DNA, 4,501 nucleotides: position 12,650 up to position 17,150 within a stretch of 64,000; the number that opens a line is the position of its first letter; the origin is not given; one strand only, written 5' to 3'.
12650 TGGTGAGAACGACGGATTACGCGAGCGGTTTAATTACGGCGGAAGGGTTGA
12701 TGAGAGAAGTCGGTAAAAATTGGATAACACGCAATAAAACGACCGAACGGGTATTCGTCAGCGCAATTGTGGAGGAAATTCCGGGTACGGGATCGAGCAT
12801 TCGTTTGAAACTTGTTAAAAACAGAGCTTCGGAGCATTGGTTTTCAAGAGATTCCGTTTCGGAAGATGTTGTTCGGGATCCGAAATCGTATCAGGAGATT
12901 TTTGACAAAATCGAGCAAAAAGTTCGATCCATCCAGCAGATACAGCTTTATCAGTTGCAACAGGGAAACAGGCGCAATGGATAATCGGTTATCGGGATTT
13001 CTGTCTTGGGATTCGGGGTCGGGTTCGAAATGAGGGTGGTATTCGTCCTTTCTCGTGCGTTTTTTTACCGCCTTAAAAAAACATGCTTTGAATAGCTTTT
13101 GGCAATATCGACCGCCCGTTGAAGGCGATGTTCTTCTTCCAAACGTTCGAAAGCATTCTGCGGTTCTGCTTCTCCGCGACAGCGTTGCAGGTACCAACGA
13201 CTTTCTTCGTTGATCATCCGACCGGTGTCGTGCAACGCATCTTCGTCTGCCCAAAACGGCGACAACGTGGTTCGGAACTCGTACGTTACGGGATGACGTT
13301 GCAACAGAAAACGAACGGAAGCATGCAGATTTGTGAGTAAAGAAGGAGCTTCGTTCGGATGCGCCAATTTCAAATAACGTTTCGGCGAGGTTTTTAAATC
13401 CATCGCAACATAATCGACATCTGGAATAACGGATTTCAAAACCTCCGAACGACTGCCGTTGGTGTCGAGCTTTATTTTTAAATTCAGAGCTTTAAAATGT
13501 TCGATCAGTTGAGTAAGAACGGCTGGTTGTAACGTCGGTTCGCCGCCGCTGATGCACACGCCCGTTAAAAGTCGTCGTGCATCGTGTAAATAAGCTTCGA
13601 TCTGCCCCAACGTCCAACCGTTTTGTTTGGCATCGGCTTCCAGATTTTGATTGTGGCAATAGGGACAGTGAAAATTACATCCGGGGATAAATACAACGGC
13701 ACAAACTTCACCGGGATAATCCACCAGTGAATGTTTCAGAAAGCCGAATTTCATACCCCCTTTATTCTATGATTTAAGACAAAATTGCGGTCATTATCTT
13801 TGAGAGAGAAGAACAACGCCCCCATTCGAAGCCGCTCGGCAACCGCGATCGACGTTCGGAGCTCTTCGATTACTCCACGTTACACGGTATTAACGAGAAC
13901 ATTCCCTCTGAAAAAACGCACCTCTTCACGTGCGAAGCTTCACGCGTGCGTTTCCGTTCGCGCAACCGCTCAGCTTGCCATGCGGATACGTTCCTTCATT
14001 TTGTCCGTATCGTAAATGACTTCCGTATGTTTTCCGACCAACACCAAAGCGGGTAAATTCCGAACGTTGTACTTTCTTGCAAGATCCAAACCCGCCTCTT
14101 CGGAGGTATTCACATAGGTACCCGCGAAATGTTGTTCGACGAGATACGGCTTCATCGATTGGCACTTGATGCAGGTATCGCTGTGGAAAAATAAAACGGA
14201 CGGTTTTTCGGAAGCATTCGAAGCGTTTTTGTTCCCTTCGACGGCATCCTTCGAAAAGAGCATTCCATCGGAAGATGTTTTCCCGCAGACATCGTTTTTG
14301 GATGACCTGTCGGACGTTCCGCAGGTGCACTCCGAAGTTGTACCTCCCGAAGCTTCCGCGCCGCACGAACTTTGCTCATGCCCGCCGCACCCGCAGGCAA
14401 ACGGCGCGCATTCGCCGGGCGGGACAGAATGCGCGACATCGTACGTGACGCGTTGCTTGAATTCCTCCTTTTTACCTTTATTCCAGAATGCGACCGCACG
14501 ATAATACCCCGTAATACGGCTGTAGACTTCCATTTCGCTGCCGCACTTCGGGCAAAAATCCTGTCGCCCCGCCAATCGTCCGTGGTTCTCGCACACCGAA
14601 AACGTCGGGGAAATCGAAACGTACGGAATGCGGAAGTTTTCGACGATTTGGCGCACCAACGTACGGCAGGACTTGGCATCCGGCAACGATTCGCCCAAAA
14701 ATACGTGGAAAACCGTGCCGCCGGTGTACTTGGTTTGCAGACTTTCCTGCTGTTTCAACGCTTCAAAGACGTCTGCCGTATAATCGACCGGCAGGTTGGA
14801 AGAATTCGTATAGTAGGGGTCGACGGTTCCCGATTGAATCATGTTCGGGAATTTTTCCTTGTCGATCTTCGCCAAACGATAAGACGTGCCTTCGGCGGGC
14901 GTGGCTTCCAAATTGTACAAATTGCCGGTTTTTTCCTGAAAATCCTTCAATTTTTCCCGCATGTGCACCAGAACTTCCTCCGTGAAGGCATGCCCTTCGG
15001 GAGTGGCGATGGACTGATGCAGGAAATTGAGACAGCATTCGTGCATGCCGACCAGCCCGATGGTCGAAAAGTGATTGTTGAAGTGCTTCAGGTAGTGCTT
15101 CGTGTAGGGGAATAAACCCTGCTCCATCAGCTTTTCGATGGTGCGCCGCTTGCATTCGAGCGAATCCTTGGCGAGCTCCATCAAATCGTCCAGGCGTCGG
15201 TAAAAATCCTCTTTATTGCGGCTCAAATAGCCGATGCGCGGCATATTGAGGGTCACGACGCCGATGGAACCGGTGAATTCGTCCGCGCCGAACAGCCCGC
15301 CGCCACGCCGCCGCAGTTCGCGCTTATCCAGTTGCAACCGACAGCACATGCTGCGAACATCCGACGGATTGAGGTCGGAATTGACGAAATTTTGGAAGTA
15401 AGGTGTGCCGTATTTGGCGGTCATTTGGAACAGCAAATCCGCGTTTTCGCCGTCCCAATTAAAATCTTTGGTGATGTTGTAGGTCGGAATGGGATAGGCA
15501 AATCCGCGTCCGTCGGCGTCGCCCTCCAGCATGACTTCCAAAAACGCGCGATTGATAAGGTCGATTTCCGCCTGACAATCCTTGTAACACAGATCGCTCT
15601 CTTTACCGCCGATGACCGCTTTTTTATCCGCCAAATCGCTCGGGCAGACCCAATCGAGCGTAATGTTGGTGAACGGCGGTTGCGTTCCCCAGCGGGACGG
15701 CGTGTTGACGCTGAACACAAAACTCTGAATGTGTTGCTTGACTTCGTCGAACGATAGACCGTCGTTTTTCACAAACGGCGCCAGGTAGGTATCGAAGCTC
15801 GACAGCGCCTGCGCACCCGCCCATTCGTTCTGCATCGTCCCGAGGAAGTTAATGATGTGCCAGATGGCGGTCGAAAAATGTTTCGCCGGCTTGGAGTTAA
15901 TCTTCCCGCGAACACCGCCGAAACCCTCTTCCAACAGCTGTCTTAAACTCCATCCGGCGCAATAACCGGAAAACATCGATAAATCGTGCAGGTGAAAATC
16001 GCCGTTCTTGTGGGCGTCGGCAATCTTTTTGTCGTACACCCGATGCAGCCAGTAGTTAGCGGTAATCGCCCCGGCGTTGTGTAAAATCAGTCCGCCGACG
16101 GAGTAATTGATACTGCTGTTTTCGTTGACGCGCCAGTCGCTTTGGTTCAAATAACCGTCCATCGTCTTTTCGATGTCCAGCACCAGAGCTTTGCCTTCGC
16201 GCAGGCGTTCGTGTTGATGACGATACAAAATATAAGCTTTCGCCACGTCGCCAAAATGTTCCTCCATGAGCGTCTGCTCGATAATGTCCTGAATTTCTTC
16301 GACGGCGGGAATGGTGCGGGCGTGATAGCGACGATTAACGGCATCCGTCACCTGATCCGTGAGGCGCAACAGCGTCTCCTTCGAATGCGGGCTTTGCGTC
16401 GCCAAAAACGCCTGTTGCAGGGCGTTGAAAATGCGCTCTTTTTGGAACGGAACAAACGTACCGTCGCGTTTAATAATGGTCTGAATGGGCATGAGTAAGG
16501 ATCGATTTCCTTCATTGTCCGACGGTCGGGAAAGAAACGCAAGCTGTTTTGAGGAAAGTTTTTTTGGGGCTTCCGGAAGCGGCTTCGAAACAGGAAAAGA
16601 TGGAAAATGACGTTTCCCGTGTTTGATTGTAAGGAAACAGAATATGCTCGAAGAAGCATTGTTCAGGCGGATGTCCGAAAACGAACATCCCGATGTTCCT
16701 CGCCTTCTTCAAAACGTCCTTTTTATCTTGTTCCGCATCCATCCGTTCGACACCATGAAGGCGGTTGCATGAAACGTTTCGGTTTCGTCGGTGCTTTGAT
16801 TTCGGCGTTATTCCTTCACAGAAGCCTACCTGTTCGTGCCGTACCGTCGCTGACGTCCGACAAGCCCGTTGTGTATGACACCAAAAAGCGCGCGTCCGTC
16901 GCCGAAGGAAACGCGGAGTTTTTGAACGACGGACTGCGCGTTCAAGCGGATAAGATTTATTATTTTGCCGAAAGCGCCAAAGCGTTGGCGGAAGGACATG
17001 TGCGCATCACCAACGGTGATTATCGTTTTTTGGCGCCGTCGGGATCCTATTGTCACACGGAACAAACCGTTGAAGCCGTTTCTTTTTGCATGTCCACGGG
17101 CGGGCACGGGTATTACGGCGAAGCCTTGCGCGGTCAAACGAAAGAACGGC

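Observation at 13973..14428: Class III ribonucleotide reductase fused to a Cys-rich linker and a thioredoxin-like CxxC domain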

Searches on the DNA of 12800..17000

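Call 76: search_rna_families(source=window, start=12800, end=17000, threshold=evalue, max_evalue=1)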
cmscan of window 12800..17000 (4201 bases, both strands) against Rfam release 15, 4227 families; matches with E-value up to 1: 0.
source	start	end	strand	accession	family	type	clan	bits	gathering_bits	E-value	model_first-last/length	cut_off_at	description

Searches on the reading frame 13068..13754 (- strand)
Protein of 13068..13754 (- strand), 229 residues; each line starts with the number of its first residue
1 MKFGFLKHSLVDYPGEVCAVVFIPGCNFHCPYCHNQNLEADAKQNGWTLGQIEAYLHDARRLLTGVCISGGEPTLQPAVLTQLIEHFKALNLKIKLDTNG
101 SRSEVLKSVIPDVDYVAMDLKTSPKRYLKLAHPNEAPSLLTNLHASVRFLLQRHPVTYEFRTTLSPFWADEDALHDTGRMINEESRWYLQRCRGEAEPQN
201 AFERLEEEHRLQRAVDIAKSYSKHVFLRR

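Call 3: search_protein_families(library=pfam, proteins=[window:13068-13754:-], max_evalue=1)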
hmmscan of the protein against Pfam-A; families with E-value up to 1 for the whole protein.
window:13068-13754:- (229 aa): 2 families
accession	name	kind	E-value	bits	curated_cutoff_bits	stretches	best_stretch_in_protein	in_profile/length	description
PF04055.27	Radical_SAM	-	2.1e-14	54.5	29.5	1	20-132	1-121/166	Radical SAM superfamily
PF13353.11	Fer4_12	-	1.4e-12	48.5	22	1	15-107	5-98/137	4Fe-4S single cluster domain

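Call 4: search_protein_families(library=ncbifam, proteins=[window:13068-13754:-], max_evalue=1)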
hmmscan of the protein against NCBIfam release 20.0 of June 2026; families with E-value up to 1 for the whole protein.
window:13068-13754:- (229 aa): 59 families (the best 25 are shown)
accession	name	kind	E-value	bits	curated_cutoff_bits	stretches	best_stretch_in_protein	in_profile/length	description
TIGR02495.1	NrdG2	equivalog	2.5e-46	157.5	131.15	1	4-192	4-192/193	anaerobic ribonucleoside-triphosphate reductase activating protein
TIGR04041.1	activase_YjjW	hypoth_equivalog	7.9e-21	74.7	250.2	2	40-183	86-226/276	YjjW family glycine radical enzyme activase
TIGR02493.1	PFLA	equivalog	1.7e-20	73.4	231.75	1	9-139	9-146/235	pyruvate formate-lyase-activating protein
TIGR02494.1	PFLE_PFLC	subfamily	1.1e-15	57.7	174.35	2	65-148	126-210/293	glycyl-radical enzyme activating protein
NF043069.1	T4HPD_activ_SAM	equivalog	8.9e-12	45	425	2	65-129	126-191/299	trans-4-hydroxy-L-proline dehydratase activase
TIGR02826.1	RNR_activ_nrdG3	equivalog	2.2e-11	43.8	151.7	1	12-118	11-116/148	anaerobic ribonucleoside-triphosphate reductase activating protein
NF008356.0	PRK11145.1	equivalog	8.1e-11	41.7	375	1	10-130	15-142/246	pyruvate formate lyase 1-activating protein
TIGR04003.1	rSAM_BssD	equivalog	8.6e-11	41.5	496.45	2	64-131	129-199/314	[benzylsuccinate synthase]-activating enzyme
NF038283.1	viperin_w_prok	equivalog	1e-10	41.3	180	1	24-117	10-111/281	viperin family antiviral radical SAM protein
NF048010.1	SfplDhtActHpsHDes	equivalog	3e-10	39.4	430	2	64-145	133-215/298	(2S)-3-sulfopropanediol dehydratase activating enzyme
TIGR02491.1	NrdG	equivalog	4.4e-10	39.7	126.1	1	8-89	8-92/154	anaerobic ribonucleoside-triphosphate reductase activating protein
TIGR04317.1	W_rSAM_matur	equivalog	4.8e-09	35.8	380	1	25-136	13-126/349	tungsten cofactor oxidoreductase radical SAM maturase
TIGR03963.1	rSAM_QueE_Clost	equivalog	5.7e-09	36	260.1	1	15-122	18-124/219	putative 7-carboxy-7-deazaguanine synthase QueE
NF033719.1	ind_deCO2_activ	equivalog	1.8e-08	34.1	425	2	64-123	131-191/302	indoleacetate decarboxylase activase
NF033717.2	HPDL_rSAM_activ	equivalog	3.4e-08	33.1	420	2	64-145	132-214/311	4-hydroxyphenylacetate decarboxylase activase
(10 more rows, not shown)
